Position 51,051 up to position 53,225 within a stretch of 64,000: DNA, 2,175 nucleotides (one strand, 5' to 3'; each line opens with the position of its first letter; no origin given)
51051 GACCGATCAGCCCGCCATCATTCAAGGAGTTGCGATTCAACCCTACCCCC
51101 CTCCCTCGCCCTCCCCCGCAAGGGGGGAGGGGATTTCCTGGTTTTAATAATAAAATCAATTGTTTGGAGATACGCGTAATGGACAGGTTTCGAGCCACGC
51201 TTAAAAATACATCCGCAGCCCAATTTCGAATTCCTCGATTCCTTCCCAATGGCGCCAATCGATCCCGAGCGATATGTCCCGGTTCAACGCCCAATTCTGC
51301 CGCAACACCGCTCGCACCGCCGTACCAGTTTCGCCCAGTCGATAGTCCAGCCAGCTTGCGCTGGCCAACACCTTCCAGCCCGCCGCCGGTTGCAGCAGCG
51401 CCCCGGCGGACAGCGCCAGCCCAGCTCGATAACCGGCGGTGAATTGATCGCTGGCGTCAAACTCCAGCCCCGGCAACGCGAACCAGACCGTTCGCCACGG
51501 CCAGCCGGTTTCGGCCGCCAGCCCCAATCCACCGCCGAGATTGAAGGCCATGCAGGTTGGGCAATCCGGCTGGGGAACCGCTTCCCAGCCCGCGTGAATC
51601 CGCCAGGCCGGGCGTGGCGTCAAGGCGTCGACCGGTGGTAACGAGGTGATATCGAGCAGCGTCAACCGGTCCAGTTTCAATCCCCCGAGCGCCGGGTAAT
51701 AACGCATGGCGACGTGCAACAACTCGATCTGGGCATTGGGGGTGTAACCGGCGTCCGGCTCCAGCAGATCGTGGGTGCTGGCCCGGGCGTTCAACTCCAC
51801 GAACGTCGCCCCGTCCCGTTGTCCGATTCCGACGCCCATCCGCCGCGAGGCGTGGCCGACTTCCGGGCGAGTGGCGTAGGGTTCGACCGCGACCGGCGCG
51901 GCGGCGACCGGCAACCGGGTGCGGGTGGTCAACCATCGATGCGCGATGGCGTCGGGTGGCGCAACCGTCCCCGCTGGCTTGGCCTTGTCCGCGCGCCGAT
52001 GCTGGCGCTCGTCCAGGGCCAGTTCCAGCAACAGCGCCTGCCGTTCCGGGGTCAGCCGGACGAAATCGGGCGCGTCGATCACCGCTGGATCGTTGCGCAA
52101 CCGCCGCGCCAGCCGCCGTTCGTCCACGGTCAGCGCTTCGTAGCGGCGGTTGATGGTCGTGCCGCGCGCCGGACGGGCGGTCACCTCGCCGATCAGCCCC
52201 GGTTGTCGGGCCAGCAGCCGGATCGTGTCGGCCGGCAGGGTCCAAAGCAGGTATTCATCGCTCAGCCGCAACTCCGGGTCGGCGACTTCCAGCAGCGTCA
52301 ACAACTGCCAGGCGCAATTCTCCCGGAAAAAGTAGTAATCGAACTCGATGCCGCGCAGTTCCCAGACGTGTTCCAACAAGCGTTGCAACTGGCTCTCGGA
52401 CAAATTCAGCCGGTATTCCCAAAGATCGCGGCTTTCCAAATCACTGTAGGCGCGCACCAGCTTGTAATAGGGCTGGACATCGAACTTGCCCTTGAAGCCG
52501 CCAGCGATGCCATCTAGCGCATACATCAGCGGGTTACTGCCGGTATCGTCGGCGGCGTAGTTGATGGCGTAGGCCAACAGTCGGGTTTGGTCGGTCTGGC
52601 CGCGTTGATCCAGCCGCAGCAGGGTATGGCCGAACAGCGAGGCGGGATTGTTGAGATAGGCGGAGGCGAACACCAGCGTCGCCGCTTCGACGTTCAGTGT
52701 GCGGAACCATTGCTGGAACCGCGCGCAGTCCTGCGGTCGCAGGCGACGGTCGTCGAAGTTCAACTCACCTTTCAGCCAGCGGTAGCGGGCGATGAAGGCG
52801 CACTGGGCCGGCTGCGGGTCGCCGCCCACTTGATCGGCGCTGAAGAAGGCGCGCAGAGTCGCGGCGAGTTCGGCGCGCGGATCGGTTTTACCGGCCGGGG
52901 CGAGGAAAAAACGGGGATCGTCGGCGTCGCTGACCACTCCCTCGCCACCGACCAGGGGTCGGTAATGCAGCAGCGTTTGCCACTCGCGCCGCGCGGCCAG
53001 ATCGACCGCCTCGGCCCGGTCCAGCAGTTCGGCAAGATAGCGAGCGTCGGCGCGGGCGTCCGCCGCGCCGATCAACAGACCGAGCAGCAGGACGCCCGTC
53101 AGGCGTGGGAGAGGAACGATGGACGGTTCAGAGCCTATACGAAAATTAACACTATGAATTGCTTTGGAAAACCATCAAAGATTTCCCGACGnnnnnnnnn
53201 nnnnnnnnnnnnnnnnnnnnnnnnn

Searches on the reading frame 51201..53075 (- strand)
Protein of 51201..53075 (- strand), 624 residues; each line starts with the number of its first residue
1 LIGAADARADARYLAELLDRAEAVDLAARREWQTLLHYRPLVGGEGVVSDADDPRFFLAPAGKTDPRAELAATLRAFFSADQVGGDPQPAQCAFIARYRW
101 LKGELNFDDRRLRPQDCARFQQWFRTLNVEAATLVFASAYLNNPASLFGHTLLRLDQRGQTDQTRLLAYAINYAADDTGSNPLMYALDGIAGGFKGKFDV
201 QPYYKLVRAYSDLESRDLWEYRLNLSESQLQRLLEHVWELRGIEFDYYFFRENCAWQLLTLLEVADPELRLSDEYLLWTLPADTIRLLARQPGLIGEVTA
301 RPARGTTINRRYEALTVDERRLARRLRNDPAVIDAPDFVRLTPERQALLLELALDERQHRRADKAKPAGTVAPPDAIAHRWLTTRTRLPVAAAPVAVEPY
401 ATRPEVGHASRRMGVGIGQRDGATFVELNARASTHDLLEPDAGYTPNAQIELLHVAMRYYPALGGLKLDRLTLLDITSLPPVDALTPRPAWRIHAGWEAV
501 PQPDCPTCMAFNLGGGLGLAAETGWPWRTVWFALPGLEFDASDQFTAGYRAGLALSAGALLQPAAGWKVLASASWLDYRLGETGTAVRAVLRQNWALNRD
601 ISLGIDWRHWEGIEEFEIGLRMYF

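Call 85: search_protein_families(library=pfam, proteins=[window:51201-53075:-], max_evalue=0.00001)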
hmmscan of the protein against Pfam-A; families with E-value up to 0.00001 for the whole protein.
window:51201-53075:- (624 aa): 3 families
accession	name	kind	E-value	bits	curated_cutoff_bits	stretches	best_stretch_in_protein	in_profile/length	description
PF13387.12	Lnb_N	-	5e-57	192.7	22.2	1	120-291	2-175/175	Lnb N-terminal periplasmic domain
PF25222.1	DUF7840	-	1.4e-49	169.2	27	1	402-623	2-224/224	Domain of unknown function (DUF7840)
PF25225.1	DUF7843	-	5e-21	75.4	25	1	26-102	3-77/79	Domain of unknown function (DUF7843)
